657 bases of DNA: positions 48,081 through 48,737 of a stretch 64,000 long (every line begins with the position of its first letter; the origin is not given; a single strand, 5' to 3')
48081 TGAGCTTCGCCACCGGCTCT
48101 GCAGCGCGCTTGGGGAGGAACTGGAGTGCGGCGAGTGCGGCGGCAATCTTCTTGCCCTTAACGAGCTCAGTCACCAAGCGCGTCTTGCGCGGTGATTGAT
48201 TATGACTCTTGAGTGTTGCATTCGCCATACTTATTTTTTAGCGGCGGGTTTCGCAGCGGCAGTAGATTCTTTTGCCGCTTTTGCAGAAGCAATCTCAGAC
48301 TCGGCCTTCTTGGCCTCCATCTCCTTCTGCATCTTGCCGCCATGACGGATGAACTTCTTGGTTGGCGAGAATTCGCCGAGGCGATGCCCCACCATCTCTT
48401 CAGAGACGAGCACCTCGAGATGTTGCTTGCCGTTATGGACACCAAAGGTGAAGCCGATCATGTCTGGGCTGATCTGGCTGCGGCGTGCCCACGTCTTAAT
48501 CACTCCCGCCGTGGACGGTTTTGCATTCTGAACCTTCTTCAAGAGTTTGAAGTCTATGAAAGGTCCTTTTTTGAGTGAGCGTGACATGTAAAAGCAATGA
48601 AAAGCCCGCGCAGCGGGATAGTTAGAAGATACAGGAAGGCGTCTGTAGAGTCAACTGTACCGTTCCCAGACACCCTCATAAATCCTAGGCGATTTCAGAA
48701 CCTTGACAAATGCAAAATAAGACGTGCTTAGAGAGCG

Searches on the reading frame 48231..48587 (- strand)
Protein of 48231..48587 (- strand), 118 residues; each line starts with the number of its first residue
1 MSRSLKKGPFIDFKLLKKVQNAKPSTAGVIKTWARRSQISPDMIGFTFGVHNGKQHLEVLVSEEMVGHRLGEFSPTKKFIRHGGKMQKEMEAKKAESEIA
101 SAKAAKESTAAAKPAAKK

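Call 4: search_protein_families(library=pfam, proteins=[window:48231-48587:-], max_evalue=1)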
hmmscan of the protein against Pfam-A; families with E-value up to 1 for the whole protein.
window:48231-48587:- (118 aa): 2 families
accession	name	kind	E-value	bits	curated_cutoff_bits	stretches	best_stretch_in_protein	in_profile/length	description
PF00203.26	Ribosomal_S19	-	1.1e-32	112.1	27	1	3-82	1-81/81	Ribosomal protein S19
PF21902.1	PTM1-like_N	-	0.21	12.1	27.4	1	8-110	19-115/148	PTM1-like, N-terminal domain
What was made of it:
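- Pfam domains above the curated cut-offs span the whole frame (call 4).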
